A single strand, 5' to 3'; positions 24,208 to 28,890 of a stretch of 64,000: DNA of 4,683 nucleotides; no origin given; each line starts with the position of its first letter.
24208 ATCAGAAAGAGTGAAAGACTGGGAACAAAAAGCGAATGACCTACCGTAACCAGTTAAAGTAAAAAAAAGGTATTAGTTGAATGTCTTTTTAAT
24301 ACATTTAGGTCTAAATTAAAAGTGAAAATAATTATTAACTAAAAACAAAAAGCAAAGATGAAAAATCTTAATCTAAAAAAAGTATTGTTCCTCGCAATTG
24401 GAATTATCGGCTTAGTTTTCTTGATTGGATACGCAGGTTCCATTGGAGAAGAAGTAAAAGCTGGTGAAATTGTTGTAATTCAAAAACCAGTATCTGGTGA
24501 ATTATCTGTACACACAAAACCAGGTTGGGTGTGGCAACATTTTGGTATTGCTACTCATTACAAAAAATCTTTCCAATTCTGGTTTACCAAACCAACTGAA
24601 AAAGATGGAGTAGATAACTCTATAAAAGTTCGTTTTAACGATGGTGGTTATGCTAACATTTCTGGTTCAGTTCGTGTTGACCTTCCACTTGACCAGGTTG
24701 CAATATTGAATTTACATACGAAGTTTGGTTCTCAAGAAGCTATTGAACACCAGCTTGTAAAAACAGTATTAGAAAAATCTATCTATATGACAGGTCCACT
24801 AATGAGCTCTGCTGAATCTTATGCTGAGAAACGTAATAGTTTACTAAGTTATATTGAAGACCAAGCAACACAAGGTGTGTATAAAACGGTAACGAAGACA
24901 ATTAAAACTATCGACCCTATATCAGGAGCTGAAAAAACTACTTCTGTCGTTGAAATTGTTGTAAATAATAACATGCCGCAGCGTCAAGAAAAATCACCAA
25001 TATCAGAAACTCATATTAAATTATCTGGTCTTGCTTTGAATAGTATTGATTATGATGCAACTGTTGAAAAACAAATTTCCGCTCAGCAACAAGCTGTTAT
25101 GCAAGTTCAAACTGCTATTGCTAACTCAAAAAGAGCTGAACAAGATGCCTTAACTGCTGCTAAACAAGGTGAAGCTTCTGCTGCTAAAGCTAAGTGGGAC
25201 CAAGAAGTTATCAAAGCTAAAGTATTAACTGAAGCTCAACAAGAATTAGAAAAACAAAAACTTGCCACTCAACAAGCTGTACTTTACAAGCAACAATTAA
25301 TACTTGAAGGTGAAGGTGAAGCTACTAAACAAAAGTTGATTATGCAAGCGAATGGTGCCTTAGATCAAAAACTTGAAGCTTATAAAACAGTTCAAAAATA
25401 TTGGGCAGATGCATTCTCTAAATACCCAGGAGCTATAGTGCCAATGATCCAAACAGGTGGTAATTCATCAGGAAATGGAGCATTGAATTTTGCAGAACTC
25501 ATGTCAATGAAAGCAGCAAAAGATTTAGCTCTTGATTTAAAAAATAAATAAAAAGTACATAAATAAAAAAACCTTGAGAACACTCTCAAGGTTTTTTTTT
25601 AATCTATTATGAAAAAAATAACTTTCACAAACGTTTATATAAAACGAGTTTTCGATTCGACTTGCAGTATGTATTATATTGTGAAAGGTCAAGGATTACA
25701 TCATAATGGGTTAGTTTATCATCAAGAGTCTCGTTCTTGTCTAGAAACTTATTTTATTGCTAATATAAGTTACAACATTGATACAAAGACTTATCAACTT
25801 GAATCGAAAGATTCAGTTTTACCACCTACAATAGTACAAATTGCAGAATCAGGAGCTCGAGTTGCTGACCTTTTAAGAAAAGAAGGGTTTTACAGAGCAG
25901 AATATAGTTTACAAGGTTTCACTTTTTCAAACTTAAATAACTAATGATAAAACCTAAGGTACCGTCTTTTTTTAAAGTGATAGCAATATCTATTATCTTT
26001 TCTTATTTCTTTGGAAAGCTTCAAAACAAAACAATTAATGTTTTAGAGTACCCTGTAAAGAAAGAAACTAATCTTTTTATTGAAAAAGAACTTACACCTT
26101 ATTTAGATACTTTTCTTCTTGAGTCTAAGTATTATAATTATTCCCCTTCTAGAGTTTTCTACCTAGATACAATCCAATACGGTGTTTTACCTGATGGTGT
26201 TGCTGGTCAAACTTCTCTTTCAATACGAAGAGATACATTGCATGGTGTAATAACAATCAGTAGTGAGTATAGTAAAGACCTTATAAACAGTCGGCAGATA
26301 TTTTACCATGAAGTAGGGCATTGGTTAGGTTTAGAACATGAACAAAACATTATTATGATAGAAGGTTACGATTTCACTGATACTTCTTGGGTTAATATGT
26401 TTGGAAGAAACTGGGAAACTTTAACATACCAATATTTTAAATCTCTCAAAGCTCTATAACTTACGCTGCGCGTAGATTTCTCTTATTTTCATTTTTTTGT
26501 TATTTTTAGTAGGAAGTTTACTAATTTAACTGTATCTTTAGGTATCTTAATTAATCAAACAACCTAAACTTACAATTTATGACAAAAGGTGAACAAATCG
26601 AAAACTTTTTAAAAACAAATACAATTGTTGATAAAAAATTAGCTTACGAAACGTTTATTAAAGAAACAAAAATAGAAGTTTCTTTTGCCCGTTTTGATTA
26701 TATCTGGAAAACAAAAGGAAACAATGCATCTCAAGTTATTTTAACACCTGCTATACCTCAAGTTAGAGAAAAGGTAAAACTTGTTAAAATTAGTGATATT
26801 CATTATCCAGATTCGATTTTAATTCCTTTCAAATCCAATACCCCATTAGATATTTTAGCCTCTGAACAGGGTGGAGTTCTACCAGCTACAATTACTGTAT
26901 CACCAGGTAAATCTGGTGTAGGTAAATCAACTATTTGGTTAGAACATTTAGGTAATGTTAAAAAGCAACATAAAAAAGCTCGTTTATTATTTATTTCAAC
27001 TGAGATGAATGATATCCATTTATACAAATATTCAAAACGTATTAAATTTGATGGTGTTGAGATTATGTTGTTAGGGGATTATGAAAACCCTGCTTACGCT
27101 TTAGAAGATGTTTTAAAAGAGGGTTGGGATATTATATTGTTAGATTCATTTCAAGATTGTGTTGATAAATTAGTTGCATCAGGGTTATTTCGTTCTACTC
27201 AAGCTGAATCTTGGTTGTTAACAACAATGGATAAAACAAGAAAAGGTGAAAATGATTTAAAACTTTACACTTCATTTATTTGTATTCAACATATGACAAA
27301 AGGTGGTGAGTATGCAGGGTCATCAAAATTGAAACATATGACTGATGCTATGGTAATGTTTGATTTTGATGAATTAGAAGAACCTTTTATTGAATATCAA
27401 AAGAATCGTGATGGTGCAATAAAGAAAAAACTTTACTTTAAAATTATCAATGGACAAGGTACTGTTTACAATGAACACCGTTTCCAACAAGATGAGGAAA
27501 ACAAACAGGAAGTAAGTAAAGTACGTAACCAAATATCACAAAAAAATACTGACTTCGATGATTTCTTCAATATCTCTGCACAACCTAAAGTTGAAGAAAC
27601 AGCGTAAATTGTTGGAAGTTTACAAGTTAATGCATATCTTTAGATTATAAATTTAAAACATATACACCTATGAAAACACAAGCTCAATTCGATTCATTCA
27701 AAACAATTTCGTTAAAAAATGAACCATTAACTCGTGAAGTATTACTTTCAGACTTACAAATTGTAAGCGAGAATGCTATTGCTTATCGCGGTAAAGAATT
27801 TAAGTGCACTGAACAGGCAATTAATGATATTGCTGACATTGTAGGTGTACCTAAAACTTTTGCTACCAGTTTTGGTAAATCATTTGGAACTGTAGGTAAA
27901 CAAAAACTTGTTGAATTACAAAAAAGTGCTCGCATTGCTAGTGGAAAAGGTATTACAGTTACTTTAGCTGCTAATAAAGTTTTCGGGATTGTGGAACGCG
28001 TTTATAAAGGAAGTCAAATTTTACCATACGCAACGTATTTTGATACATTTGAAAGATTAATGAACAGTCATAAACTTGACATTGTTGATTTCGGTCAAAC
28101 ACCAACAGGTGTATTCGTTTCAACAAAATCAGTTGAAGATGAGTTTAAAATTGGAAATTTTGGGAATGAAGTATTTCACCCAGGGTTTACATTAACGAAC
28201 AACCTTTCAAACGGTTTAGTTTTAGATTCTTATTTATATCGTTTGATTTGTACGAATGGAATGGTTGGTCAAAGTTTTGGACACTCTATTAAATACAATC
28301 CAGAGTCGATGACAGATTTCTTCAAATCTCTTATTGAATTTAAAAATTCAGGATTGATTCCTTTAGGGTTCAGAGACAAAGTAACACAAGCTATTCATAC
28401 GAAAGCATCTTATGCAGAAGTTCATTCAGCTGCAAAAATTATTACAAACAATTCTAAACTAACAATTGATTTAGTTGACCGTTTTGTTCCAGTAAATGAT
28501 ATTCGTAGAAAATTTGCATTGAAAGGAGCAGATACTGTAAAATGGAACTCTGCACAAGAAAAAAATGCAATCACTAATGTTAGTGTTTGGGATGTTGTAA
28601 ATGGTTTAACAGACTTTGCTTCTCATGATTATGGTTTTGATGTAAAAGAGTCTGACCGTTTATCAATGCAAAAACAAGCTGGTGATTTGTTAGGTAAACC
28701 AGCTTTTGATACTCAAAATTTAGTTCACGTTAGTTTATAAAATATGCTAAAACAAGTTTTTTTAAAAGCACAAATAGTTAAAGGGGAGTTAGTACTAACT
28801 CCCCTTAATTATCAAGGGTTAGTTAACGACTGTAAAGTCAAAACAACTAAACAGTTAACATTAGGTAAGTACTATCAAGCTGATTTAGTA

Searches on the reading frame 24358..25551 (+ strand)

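Call 25: search_protein_families(library=phrogs, proteins=[window:24358-25551:+], max_evalue=0.001)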
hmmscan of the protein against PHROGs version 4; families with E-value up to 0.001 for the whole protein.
window:24358-25551:+ (397 aa): 2 families
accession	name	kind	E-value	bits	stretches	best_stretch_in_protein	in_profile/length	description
phrog_11908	-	unknown function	1.3e-47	163.6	1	8-395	5-428/430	-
phrog_200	-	other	7e-09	36.2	1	7-312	79-330/379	lipoprotein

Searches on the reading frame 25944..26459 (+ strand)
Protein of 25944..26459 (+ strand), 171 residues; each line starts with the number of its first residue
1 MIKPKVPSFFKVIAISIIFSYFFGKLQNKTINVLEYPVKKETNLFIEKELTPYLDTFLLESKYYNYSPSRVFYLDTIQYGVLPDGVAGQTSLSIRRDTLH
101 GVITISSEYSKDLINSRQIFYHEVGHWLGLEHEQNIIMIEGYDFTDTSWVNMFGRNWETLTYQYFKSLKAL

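Call 79: search_protein_families(library=pfam, proteins=[window:25944-26459:+], max_evalue=0.01)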
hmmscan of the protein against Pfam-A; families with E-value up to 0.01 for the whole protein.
window:25944-26459:+ (171 aa): 2 families
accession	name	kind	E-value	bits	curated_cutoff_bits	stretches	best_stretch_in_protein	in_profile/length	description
PF00413.30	Peptidase_M10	-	0.00014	22.2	24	1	111-148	103-142/159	Matrixin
PF12044.14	Metallopep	-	0.00021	20.4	27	1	120-150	318-348/427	Putative peptidase family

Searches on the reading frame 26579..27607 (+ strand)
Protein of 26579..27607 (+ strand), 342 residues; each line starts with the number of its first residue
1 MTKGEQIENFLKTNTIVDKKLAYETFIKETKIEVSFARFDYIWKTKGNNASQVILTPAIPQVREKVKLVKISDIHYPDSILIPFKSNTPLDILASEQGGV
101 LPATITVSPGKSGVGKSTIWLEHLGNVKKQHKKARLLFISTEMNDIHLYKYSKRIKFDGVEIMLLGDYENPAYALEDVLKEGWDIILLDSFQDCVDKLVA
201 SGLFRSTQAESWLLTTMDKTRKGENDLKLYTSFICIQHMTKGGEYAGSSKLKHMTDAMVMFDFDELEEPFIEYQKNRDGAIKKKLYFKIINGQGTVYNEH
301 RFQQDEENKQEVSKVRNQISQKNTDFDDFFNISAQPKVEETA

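Call 25: search_protein_families(library=phrogs, proteins=[window:26579-27607:+], max_evalue=0.001)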
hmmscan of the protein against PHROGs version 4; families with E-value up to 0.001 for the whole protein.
window:26579-27607:+ (342 aa): 2 families
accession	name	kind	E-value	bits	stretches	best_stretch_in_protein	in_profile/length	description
phrog_26214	-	unknown function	1.1e-05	25.3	1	97-282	49-225/420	-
phrog_19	-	DNA, RNA and nucleotide metabolism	0.00062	19.7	0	246-319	522-598/621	DnaB-like replicative helicase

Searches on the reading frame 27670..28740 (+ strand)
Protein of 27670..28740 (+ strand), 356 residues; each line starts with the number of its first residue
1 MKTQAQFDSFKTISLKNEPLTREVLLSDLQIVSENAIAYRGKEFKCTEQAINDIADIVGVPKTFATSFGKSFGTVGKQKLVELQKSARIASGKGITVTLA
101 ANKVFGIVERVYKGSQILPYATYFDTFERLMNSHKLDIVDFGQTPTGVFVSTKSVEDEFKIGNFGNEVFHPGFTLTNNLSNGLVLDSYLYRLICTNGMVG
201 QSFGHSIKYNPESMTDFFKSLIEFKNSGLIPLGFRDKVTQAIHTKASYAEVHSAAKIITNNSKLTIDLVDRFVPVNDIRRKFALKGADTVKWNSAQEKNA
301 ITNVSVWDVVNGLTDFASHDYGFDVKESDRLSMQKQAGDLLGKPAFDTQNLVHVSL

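Call 25: search_protein_families(library=phrogs, proteins=[window:27670-28740:+], max_evalue=0.001)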
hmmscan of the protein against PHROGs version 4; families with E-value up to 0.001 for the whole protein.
window:27670-28740:+ (356 aa): 1 family
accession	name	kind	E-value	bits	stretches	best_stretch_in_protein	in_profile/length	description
phrog_1362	-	unknown function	5.2e-05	23.5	0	168-341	214-383/391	-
